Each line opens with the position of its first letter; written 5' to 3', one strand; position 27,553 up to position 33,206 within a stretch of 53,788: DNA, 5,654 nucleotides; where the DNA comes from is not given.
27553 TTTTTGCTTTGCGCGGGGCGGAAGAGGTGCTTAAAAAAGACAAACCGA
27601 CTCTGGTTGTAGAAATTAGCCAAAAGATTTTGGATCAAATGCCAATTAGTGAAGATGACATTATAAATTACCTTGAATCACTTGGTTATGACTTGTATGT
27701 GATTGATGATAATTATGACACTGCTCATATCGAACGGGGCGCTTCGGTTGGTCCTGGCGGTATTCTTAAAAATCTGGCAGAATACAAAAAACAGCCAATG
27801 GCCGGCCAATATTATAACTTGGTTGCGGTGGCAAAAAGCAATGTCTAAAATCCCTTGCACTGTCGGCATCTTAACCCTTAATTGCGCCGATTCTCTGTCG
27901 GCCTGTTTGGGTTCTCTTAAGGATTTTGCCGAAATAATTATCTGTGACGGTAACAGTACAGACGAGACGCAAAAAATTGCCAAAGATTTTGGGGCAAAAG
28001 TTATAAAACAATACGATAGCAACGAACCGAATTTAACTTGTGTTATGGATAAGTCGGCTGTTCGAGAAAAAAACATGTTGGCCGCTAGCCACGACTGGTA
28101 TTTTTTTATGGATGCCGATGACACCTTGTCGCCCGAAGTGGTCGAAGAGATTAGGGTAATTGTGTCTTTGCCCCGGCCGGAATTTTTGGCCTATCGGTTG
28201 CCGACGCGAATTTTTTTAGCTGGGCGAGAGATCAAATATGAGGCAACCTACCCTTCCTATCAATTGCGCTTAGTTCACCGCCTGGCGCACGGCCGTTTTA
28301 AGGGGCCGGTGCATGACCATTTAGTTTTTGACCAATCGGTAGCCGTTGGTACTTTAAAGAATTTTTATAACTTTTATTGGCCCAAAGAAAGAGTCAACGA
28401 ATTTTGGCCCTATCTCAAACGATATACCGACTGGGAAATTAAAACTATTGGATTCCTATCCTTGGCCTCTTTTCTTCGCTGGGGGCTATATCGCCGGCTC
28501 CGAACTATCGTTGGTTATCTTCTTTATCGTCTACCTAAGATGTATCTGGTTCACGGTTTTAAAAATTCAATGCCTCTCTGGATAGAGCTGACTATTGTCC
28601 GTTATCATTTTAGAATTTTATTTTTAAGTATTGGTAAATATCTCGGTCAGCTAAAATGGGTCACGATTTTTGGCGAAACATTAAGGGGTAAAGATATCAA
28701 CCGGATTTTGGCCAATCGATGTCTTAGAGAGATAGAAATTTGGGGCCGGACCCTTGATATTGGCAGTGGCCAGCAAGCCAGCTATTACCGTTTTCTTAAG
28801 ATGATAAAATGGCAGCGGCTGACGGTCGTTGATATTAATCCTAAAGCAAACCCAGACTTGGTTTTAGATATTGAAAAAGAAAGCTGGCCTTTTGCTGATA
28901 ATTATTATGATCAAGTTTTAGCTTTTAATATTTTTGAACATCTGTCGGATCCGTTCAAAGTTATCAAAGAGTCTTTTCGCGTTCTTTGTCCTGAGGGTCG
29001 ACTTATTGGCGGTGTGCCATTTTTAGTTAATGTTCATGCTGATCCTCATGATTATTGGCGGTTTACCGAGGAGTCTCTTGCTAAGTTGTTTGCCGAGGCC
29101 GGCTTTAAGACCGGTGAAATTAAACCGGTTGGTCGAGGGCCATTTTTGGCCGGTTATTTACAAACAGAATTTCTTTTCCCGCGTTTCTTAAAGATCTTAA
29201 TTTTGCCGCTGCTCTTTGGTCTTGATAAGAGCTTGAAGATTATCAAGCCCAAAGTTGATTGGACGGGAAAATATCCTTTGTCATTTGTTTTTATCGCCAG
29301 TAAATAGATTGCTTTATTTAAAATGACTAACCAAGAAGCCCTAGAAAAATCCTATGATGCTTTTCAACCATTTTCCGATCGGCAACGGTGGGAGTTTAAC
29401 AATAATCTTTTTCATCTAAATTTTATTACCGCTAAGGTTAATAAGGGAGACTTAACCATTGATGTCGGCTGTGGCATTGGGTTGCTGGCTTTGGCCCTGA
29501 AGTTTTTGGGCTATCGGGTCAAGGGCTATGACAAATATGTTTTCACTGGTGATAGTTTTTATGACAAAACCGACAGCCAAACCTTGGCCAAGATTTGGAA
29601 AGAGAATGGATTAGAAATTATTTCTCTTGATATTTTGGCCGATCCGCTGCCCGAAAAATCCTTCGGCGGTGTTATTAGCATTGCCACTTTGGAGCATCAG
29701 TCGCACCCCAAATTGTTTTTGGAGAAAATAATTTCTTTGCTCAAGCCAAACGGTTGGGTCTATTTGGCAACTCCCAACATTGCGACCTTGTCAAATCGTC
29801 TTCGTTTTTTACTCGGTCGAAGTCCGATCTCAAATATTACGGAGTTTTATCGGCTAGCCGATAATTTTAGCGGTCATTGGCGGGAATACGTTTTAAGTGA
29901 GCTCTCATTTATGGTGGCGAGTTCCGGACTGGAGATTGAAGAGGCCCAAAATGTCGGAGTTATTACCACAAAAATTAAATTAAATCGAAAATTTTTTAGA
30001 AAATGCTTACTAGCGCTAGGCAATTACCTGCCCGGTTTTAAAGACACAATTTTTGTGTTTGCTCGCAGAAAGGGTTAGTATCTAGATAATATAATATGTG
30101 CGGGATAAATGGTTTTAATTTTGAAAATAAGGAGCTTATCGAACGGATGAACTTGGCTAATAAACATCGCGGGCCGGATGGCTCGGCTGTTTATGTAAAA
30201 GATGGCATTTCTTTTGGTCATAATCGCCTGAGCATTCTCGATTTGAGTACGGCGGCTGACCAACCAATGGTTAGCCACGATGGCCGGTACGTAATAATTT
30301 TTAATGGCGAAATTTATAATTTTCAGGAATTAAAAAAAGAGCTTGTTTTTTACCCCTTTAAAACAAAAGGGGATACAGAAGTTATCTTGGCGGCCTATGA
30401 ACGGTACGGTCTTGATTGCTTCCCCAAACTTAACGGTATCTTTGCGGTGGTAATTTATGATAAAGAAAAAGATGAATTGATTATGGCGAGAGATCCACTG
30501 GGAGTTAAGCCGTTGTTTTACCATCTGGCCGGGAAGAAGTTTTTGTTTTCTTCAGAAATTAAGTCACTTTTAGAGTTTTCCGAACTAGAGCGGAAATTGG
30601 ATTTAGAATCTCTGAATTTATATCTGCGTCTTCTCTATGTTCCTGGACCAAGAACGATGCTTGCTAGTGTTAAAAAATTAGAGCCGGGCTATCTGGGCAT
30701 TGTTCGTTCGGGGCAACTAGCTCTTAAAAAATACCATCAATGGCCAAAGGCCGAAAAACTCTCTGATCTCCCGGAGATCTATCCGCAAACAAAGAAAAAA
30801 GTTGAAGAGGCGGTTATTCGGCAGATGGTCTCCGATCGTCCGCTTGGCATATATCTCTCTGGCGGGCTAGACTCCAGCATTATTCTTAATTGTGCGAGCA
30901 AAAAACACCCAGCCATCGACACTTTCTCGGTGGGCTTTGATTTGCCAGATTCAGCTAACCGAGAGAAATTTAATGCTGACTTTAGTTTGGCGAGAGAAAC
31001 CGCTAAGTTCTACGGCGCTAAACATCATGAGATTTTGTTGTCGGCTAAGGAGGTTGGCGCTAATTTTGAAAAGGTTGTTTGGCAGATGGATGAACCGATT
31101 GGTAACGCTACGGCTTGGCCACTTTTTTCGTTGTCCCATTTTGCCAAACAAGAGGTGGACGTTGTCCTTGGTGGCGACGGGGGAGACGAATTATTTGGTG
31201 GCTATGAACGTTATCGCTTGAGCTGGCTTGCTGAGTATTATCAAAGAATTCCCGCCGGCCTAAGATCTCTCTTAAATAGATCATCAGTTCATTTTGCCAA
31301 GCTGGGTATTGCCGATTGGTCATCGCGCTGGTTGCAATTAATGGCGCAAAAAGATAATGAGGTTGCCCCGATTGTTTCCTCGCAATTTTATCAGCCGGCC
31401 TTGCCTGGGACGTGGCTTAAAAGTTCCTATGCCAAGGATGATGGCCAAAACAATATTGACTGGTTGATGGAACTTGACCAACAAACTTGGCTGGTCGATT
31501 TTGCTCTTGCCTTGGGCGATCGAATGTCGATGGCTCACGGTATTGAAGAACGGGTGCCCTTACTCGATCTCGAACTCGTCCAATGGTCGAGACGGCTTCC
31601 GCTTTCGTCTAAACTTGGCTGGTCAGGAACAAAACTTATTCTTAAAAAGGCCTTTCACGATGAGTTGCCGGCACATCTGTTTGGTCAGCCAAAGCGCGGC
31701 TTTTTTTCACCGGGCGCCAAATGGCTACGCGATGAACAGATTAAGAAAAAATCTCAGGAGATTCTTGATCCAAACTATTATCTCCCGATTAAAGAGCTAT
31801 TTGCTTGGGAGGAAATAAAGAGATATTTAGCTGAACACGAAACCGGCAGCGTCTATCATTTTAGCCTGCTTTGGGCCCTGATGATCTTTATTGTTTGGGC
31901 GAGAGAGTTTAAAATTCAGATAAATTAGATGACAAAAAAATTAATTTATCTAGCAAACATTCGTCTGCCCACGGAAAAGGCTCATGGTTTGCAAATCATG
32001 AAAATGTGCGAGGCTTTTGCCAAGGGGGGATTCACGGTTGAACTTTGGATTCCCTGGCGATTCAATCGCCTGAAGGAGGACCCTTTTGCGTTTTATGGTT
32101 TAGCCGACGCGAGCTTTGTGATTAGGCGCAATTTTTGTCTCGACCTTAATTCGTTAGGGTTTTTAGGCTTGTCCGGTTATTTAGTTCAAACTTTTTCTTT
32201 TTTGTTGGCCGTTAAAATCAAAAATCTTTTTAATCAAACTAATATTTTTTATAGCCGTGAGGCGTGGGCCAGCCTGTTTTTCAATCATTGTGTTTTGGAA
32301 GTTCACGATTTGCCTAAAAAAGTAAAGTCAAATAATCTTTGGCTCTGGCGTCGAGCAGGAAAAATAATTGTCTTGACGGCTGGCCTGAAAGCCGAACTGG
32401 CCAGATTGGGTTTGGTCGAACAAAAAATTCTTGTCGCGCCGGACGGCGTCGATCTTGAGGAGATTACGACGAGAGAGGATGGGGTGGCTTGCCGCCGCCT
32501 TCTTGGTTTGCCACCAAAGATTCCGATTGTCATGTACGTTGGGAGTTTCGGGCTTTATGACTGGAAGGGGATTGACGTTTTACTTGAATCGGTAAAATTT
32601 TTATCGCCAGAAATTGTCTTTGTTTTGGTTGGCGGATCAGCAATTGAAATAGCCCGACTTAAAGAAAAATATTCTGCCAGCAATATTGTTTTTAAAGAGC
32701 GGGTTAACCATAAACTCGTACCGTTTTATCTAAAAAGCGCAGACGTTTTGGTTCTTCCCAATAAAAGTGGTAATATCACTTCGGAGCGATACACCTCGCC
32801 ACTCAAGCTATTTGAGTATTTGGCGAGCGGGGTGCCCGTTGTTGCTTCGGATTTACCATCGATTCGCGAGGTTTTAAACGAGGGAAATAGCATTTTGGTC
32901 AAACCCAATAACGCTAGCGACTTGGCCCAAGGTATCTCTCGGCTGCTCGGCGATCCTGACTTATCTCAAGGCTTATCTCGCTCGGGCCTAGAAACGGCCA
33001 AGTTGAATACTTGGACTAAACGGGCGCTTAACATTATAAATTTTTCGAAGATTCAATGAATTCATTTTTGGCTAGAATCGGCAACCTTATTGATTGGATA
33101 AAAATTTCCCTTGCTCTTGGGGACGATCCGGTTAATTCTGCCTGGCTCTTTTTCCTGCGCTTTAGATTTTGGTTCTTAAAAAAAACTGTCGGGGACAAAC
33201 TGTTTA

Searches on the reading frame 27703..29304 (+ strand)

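Call 87: search_protein_families(library=pfam, proteins=[window:27703-29304:+], max_evalue=0.00001)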
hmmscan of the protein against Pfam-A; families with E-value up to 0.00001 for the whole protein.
window:27703-29304:+ (534 aa): 3 families
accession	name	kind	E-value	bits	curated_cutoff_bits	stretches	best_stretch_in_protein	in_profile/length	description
PF00535.33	Glycos_transf_2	-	7.9e-12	45.9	23.3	1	53-149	1-98/168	Glycosyl transferase family 2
PF08241.18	Methyltransf_11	-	2.9e-10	41.1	21.2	1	351-435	1-94/95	Methyltransferase domain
PF13489.12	Methyltransf_23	-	1.5e-07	31.7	27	1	345-469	21-160/164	Methyltransferase domain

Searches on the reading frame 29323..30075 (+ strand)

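Call 87: search_protein_families(library=pfam, proteins=[window:29323-30075:+], max_evalue=0.00001)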
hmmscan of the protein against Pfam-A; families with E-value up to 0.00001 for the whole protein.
window:29323-30075:+ (251 aa): 4 families
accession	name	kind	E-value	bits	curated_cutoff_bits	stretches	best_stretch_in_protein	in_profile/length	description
PF13489.12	Methyltransf_23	-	8.9e-14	52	27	1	40-207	21-163/164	Methyltransferase domain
PF08241.18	Methyltransf_11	-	6.3e-10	40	21.2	1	46-147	1-94/95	Methyltransferase domain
PF13649.12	Methyltransf_25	-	4.5e-06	27.7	27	0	46-144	2-97/97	Methyltransferase domain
PF13847.12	Methyltransf_31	-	7.4e-06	26.2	27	0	98-153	57-119/145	Methyltransferase domain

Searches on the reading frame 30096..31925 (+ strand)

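Call 87: search_protein_families(library=pfam, proteins=[window:30096-31925:+], max_evalue=0.00001)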
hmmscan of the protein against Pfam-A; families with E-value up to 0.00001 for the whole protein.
window:30096-31925:+ (610 aa): 3 families
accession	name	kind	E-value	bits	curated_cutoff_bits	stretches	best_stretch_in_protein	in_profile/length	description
PF00733.27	Asn_synthase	-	6.2e-76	256.8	21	1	233-603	3-354/354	Asparagine synthase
PF13537.11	GATase_7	-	2e-42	144.5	25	1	42-159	1-122/123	Glutamine amidotransferase domain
PF13522.11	GATase_6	-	3e-40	137.7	27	1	27-154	1-130/130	Glutamine amidotransferase domain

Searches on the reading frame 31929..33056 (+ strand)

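Call 87: search_protein_families(library=pfam, proteins=[window:31929-33056:+], max_evalue=0.00001)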
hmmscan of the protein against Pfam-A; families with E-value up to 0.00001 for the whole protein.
window:31929-33056:+ (376 aa): 3 families
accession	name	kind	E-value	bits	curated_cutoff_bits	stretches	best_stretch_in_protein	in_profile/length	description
PF13692.12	Glyco_trans_1_4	-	2.8e-24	86.5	27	1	199-342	2-142/142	Glycosyl transferases group 1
PF00534.26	Glycos_transf_1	-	2.3e-21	76.5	26.4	1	193-351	10-167/172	Glycosyl transferases group 1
PF13524.12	Glyco_trans_1_2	-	9.1e-12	45.6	25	1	218-370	5-143/144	Glycosyl transferase-like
